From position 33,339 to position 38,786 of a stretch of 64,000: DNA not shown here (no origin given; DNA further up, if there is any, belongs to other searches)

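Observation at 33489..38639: Architecture of the 1716-aa protein: a single clamp-loader/RarA-clade AAA+ module at residues ~1285-1420, preceded by ~1280 aa of unassigned sequence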

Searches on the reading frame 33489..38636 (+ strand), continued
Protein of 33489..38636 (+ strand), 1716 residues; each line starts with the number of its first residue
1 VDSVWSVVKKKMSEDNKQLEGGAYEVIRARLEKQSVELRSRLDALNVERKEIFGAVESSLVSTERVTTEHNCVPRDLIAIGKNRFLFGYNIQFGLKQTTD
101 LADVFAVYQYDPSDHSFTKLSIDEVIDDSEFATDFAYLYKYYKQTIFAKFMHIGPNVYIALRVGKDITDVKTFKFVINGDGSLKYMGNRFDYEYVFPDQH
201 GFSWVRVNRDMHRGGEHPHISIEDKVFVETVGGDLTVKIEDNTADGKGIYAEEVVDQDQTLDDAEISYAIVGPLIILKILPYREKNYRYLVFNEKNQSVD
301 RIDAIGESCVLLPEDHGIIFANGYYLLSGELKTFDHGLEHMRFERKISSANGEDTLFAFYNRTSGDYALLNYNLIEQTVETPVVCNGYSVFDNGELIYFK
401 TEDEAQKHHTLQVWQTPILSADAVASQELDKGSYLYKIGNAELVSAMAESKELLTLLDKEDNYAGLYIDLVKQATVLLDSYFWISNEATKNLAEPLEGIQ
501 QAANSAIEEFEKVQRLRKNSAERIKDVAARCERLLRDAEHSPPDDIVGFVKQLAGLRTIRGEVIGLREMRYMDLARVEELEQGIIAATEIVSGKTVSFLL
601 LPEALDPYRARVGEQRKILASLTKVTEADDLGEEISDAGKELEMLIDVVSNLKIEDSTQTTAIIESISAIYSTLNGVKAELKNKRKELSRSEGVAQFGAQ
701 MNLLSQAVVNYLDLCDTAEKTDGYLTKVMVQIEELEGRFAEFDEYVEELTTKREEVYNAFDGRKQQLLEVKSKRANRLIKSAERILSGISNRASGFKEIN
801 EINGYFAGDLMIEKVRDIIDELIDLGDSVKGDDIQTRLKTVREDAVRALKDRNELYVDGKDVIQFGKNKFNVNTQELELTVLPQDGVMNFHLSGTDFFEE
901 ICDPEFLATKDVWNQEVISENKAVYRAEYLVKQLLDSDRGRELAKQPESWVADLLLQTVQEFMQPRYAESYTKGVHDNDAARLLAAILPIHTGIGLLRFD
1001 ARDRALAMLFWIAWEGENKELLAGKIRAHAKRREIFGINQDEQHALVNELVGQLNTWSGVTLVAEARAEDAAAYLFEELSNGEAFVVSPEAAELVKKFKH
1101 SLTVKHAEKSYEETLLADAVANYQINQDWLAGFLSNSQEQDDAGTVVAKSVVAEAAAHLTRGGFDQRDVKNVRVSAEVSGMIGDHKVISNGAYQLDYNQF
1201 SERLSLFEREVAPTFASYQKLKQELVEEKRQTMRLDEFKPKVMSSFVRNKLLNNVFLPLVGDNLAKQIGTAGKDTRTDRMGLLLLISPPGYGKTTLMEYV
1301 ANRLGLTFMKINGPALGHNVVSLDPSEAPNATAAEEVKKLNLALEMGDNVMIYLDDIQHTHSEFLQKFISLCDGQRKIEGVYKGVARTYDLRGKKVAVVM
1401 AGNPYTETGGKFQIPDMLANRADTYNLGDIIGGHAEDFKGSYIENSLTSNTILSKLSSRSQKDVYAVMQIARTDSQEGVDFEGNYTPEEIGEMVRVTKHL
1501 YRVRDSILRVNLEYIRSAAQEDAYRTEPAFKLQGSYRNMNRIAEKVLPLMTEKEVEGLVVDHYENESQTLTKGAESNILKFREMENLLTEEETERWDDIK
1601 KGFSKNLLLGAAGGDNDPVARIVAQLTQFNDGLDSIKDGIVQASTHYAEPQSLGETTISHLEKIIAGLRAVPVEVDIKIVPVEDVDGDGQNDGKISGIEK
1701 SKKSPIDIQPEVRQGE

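Call 10: find_homologous_proteins(query=window:33489-38636:+, max_evalue=0.00001)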
Query window:33489-38636:+ (1716 aa): 5394 proteins with E <= 0.00001 among 8000 candidates; the best 120 are listed.
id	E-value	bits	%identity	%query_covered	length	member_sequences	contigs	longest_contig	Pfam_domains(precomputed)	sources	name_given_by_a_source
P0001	0.0e+0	3801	100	99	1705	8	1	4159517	PF12458.14,PF00004.36,PF25472.2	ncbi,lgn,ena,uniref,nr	ncbi:DNA repair ATPase [Rubritalea profundi]|uniref:AAA family ATPase n=1 Tax=Rubritalea profundi Ta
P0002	0.0e+0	3345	87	99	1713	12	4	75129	PF12458.14,PF00004.36,PF25472.2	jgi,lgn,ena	jgi:hypothetical protein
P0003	0.0e+0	3307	86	99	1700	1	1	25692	PF12458.14,PF00004.36,PF25472.2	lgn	-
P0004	0.0e+0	3278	85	99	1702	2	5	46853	PF12458.14,PF00004.36,PF25472.2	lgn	-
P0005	0.0e+0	3200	83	99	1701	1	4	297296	PF12458.14,PF00004.36,PF25472.2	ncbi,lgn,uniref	ncbi:DNA repair ATPase [Rubritalea sp.]|uniref:DNA repair ATPase n=1 Tax=Rubritalea sp. TaxID=210937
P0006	0.0e+0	3188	83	99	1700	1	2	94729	PF12458.14,PF00004.36,PF25472.2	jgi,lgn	jgi:phage shock protein A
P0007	0.0e+0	3188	82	99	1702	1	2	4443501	PF12458.14,PF00004.36,PF25472.2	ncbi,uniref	ncbi:DNA repair ATPase [Rubritalea tangerina]|uniref:DNA repair ATPase n=1 Tax=Rubritalea tangerina 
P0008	0.0e+0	3170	83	99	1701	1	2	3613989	PF12458.14,PF00004.36,PF25472.2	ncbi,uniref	ncbi:DNA repair ATPase [Rubritalea spongiae]|uniref:DNA repair ATPase n=1 Tax=Rubritalea spongiae Ta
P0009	0.0e+0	3041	79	99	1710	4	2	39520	PF12458.14,PF00004.36,PF13401.13,PF25472.2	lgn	-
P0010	0.0e+0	2815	73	99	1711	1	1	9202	PF12458.14,PF00004.36,PF25472.2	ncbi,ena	-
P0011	0.0e+0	2769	73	99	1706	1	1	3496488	PF12458.14,PF00004.36,PF25472.2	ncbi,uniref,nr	ncbi:DNA repair ATPase [Sulfuriroseicoccus oceanibius]|uniref:DNA repair ATPase n=1 Tax=Sulfurirosei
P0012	0.0e+0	2722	71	99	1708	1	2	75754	PF12458.14,PF00004.36,PF25472.2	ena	-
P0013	0.0e+0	2718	70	99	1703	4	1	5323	PF12458.14,PF00004.36,PF25472.2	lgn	-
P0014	0.0e+0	2697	69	99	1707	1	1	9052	PF12458.14,PF00004.36,PF25472.2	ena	-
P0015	0.0e+0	2686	71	99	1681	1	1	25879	PF12458.14,PF00004.36,PF25472.2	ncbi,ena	-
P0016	0.0e+0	2681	71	99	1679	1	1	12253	PF12458.14,PF00004.36,PF25472.2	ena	-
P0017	0.0e+0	2665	70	99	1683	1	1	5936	PF12458.14,PF00004.36,PF25472.2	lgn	-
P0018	0.0e+0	2658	70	99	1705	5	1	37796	PF12458.14,PF00004.36,PF25472.2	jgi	jgi:hypothetical protein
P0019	0.0e+0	2653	70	99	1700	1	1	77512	PF12458.14,PF00004.36,PF25472.2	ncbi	ncbi:MAG: DNA repair ATPase [Akkermansiaceae bacterium]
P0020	0.0e+0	2650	70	99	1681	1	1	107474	PF12458.14,PF00004.36,PF25472.2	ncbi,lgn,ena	-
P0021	0.0e+0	2648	70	97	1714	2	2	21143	PF12458.14,PF00004.36,PF25472.2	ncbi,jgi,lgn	ncbi:MAG: hypothetical protein ACI9SQ_000758 [Rubritalea sp.]|jgi:hypothetical protein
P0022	0.0e+0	2647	70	98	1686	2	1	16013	PF12458.14,PF00004.36,PF25472.2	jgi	-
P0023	0.0e+0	2646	70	99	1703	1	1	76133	PF12458.14,PF00004.36,PF25472.2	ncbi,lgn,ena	-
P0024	0.0e+0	2644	70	99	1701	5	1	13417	PF12458.14,PF00004.36,PF25472.2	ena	-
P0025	0.0e+0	2629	70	99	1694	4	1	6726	PF12458.14,PF00004.36,PF25472.2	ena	-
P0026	0.0e+0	2625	69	99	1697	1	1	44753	PF12458.14,PF00004.36,PF25472.2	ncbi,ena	-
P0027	0.0e+0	2619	69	99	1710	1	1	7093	PF12458.14,PF00004.36,PF25472.2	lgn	-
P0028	0.0e+0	2609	69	99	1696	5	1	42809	PF12458.14,PF00004.36,PF25472.2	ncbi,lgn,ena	-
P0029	0.0e+0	2558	67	99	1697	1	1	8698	PF12458.14,PF00004.36,PF25472.2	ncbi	-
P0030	0.0e+0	2472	65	99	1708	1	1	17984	PF12458.14,PF00004.36,PF07728.21,PF25472.2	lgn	-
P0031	0.0e+0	2462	65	99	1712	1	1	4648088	PF12458.14,PF00004.36,PF07728.21,PF25472.2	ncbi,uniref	ncbi:hypothetical protein NT6N_14950 [Oceaniferula spumae]|uniref:AAA+ ATPase domain-containing prot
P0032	0.0e+0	2451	72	89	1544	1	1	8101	PF12458.14,PF00004.36,PF25472.2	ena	-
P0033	0.0e+0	2441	64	99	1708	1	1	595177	PF12458.14,PF00004.36,PF07728.21,PF25472.2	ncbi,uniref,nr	ncbi:DNA repair ATPase [Verrucomicrobiaceae bacterium N1E253]|uniref:DNA repair ATPase n=1 Tax=Ocean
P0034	0.0e+0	2422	64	99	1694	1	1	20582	PF12458.14,PF00004.36,PF07728.21,PF25472.2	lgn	-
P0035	0.0e+0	2415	64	99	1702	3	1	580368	PF12458.14,PF00004.36,PF07728.21,PF25472.2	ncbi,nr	ncbi:DNA repair ATPase [Verrucomicrobiaceae bacterium R5-34]|nr:DNA repair ATPase [Verrucomicrobiace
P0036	0.0e+0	2409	64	99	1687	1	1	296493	PF12458.14,PF00004.36,PF07728.21,PF25472.2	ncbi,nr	ncbi:MAG: DNA repair ATPase [Akkermansiaceae bacterium]|nr:DNA repair ATPase [Akkermansiaceae bacter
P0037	0.0e+0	2408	63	99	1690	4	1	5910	PF12458.14,PF00004.36,PF07728.21,PF25472.2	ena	-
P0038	0.0e+0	2407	63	99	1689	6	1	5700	PF12458.14,PF00004.36,PF25472.2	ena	-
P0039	0.0e+0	2397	64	99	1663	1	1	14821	PF12458.14,PF00004.36,PF07728.21,PF25472.2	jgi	-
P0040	0.0e+0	2395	63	99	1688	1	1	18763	PF12458.14,PF00004.36,PF25472.2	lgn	-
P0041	0.0e+0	2394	64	98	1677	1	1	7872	PF12458.14,PF00004.36,PF07728.21,PF25472.2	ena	-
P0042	0.0e+0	2389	63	99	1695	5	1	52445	PF12458.14,PF00004.36,PF07728.21,PF25472.2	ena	-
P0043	0.0e+0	2381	63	99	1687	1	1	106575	PF12458.14,PF00004.36,PF07728.21,PF25472.2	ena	-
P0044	0.0e+0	2380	63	99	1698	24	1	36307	PF12458.14,PF00004.36,PF07728.21,PF25472.2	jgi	jgi:hypothetical protein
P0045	0.0e+0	2375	63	99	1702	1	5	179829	PF12458.14,PF00004.36,PF05496.19,PF25472.2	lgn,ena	-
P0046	0.0e+0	2375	63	99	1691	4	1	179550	PF12458.14,PF00004.36,PF07728.21,PF25472.2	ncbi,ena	-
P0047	0.0e+0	2371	62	99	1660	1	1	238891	PF12458.14,PF00004.36,PF25472.2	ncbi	ncbi:MAG: DNA repair ATPase [Verrucomicrobiaceae bacterium]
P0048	0.0e+0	2365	62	99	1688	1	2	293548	PF12458.14,PF00004.36,PF07728.21,PF25472.2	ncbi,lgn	ncbi:MAG: DNA repair ATPase [Akkermansiaceae bacterium]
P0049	0.0e+0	2363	62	99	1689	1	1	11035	PF12458.14,PF00004.36,PF13401.13,PF25472.2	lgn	-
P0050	0.0e+0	2359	63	99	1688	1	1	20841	PF12458.14,PF00004.36,PF07728.21,PF25472.2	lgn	-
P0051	0.0e+0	2358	64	99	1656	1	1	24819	PF12458.14,PF00004.36,PF25472.2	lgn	-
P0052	0.0e+0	2356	62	99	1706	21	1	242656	PF12458.14,PF00004.36,PF05496.19,PF25472.2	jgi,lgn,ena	-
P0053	0.0e+0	2353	63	99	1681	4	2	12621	PF12458.14,PF00004.36,PF07728.21,PF25472.2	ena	-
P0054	0.0e+0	2352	62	99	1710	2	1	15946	PF12458.14,PF00004.36,PF07728.21,PF25472.2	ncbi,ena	-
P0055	0.0e+0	2352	63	99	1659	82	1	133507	PF12458.14,PF00004.36,PF25472.2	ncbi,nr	ncbi:DNA repair ATPase [Akkermansiaceae bacterium]|nr:DNA repair ATPase [Akkermansiaceae bacterium]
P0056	0.0e+0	2339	62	99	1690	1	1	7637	PF12458.14,PF00004.36,PF05496.19,PF07728.21,PF25472.2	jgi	jgi:hypothetical protein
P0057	0.0e+0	2338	61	99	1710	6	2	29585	PF12458.14,PF00004.36,PF05496.19,PF25472.2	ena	-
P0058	0.0e+0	2337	62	99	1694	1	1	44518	PF12458.14,PF00004.36,PF05496.19,PF25472.2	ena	-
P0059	0.0e+0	2324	63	99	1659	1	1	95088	PF12458.14,PF00004.36,PF25472.2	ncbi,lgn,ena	-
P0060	0.0e+0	2322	61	99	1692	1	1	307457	PF12458.14,PF00004.36,PF25472.2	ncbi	-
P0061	0.0e+0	2320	61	99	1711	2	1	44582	PF12458.14,PF00004.36,PF25472.2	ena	-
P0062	0.0e+0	2320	63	99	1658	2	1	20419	PF12458.14,PF00004.36,PF25472.2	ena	-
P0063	0.0e+0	2314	61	99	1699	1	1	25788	PF12458.14,PF00004.36,PF13401.13,PF05496.19,PF25472.2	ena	-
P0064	0.0e+0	2314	63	99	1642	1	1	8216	PF12458.14,PF00004.36,PF25472.2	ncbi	-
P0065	0.0e+0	2314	61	99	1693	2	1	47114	PF12458.14,PF00004.36,PF25472.2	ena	-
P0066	0.0e+0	2311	61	99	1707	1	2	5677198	PF12458.14,PF00004.36,PF13401.13,PF25472.2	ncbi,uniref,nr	ncbi:DNA repair ATPase [Haloferula helveola]|uniref:DNA repair ATPase n=1 Tax=Haloferula helveola Ta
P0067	0.0e+0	2309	62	99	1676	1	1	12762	PF12458.14,PF00004.36,PF25472.2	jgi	jgi:MoxR-like ATPase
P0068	0.0e+0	2309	62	99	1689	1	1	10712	PF12458.14,PF00004.36,PF07728.21,PF25472.2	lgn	-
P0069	0.0e+0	2308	61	99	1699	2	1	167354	PF12458.14,PF00004.36,PF13401.13,PF07728.21,PF25472.2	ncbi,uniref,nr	ncbi:DNA repair ATPase [Persicirhabdus sediminis]|uniref:DNA repair ATPase n=1 Tax=Persicirhabdus se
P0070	0.0e+0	2308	62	97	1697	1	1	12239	PF12458.14,PF00004.36,PF07728.21,PF25472.2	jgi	-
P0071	0.0e+0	2305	61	99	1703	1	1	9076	PF12458.14,PF00004.36,PF13401.13,PF05496.19,PF25472.2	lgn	-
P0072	0.0e+0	2302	63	99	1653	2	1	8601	PF12458.14,PF00004.36,PF25472.2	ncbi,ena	-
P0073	0.0e+0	2302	61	99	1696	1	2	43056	PF12458.14,PF00004.36,PF05496.19,PF07728.21,PF25472.2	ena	-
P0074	0.0e+0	2302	62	99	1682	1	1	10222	PF12458.14,PF00004.36,PF13401.13,PF25472.2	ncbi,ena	-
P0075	0.0e+0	2302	61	99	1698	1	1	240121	PF12458.14,PF00004.36,PF25472.2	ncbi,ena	-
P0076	0.0e+0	2296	60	99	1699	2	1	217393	PF12458.14,PF00004.36,PF13401.13,PF25472.2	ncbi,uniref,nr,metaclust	ncbi:DNA repair ATPase [Haloferula sp. BvORR071]|uniref:DNA repair ATPase n=1 Tax=Haloferula sp. BvO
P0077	0.0e+0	2296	61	99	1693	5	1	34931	PF12458.14,PF00004.36,PF25472.2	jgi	jgi:hypothetical protein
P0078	0.0e+0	2294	61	99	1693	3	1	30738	PF12458.14,PF00004.36,PF25472.2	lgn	-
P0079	0.0e+0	2293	61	99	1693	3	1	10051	PF12458.14,PF00004.36,PF25472.2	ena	-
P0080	0.0e+0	2290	61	99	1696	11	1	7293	PF12458.14,PF00004.36,PF25472.2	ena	-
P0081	0.0e+0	2288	61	99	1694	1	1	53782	PF12458.14,PF00004.36,PF25472.2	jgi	-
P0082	0.0e+0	2287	61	99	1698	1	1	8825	PF12458.14,PF00004.36,PF25472.2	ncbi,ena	-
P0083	0.0e+0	2286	62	99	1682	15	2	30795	PF12458.14,PF00004.36,PF13401.13,PF05496.19,PF25472.2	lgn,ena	-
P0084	0.0e+0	2285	63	99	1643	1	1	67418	PF12458.14,PF00004.36,PF25472.2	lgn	-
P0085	0.0e+0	2285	60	99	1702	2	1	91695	PF12458.14,PF00004.36,PF05496.19,PF25472.2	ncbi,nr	ncbi:MAG: DNA repair ATPase [Akkermansiaceae bacterium]|nr:DNA repair ATPase [Akkermansiaceae bacter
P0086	0.0e+0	2284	63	99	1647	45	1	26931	PF12458.14,PF00004.36,PF25472.2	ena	-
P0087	0.0e+0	2283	60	99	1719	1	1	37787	PF12458.14,PF00004.36,PF13401.13,PF05496.19,PF25472.2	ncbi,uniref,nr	ncbi:DNA repair ATPase [Luteolibacter marinus]|uniref:DNA repair ATPase n=1 Tax=Luteolibacter marinu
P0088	0.0e+0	2283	63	99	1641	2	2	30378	PF12458.14,PF00004.36,PF25472.2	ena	-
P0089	0.0e+0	2283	62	99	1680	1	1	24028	PF12458.14,PF00004.36,PF25472.2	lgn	-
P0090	0.0e+0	2281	60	99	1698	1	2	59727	PF12458.14,PF00004.36,PF25472.2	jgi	jgi:hypothetical protein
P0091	0.0e+0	2281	60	99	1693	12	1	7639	PF12458.14,PF00004.36,PF25472.2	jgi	jgi:hypothetical protein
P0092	0.0e+0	2278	62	99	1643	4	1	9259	PF12458.14,PF00004.36,PF25472.2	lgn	-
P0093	0.0e+0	2277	60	99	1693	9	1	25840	PF12458.14,PF00004.36,PF25472.2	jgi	-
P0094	0.0e+0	2276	60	99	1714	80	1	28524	PF12458.14,PF00004.36,PF25472.2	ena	-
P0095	0.0e+0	2276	60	99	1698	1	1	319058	PF12458.14,PF00004.36,PF13401.13,PF25472.2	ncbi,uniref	ncbi:DNA repair ATPase [Haloferula chungangensis]|uniref:DNA repair ATPase n=1 Tax=Haloferula chunga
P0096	0.0e+0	2276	61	99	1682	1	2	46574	PF12458.14,PF00004.36,PF13401.13,PF07728.21,PF25472.2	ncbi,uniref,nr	ncbi:DNA repair ATPase [Roseibacillus ishigakijimensis]|uniref:DNA repair ATPase n=1 Tax=Roseibacill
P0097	0.0e+0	2275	60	99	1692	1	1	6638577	PF12458.14,PF00004.36,PF13401.13,PF25472.2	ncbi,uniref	ncbi:DNA repair ATPase [Luteolibacter sp. Populi]|uniref:DNA repair ATPase n=1 Tax=Luteolibacter sp.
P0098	0.0e+0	2274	62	99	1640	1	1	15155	PF12458.14,PF00004.36,PF25472.2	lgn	-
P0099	0.0e+0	2274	61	99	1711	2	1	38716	PF12458.14,PF00004.36,PF25472.2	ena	-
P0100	0.0e+0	2273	60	99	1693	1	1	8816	PF12458.14,PF00004.36,PF25472.2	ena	-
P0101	0.0e+0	2273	61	99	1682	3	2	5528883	PF12458.14,PF00004.36,PF25472.2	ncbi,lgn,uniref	ncbi:DNA repair ATPase [Roseibacillus persicicus]|uniref:DNA repair ATPase n=1 Tax=Roseibacillus per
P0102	0.0e+0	2273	62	99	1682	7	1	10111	PF12458.14,PF00004.36,PF13401.13,PF25472.2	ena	-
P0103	0.0e+0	2271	61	100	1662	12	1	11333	PF12458.14,PF00004.36,PF25472.2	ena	-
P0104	0.0e+0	2269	60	99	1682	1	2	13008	PF12458.14,PF00004.36,PF25472.2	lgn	-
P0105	0.0e+0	2269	60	99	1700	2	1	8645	PF12458.14,PF00004.36,PF07728.21,PF25472.2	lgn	-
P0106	0.0e+0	2269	62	99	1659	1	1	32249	PF12458.14,PF00004.36,PF25472.2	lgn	-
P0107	0.0e+0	2269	61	99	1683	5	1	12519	PF12458.14,PF00004.36,PF13401.13,PF25472.2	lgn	-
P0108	0.0e+0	2268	60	99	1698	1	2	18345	PF12458.14,PF00004.36,PF13401.13,PF25472.2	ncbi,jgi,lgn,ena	-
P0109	0.0e+0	2267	62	99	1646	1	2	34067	PF12458.14,PF00004.36,PF25472.2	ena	-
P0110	0.0e+0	2266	62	98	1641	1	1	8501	PF12458.14,PF00004.36,PF25472.2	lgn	-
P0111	0.0e+0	2264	60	99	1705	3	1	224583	PF12458.14,PF00004.36,PF25472.2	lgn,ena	-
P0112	0.0e+0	2262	62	99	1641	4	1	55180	PF12458.14,PF00004.36,PF25472.2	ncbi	ncbi:MAG: DNA repair ATPase [Akkermansiaceae bacterium]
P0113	0.0e+0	2258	62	99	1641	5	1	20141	PF12458.14,PF00004.36,PF25472.2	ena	-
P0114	0.0e+0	2255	62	99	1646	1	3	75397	PF12458.14,PF00004.36,PF25472.2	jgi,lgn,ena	-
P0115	0.0e+0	2254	61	99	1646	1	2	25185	PF12458.14,PF00004.36,PF25472.2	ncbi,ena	-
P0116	0.0e+0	2254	61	99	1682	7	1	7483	PF12458.14,PF00004.36,PF13401.13,PF05496.19,PF25472.2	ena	-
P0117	0.0e+0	2254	62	99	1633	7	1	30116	PF12458.14,PF00004.36,PF25472.2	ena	-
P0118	0.0e+0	2253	59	99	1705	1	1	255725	PF12458.14,PF00004.36,PF25472.2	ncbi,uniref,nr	ncbi:DNA repair ATPase [Luteolibacter pohnpeiensis]|uniref:DNA repair ATPase n=1 Tax=Luteolibacter p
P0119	0.0e+0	2252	59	99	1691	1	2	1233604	PF12458.14,PF00004.36,PF13401.13,PF25472.2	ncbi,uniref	ncbi:DNA repair ATPase [Haloferula sp.]|uniref:DNA repair ATPase n=1 Tax=Haloferula sp. TaxID=249759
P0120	0.0e+0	2250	61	99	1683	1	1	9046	PF12458.14,PF00004.36,PF25472.2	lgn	-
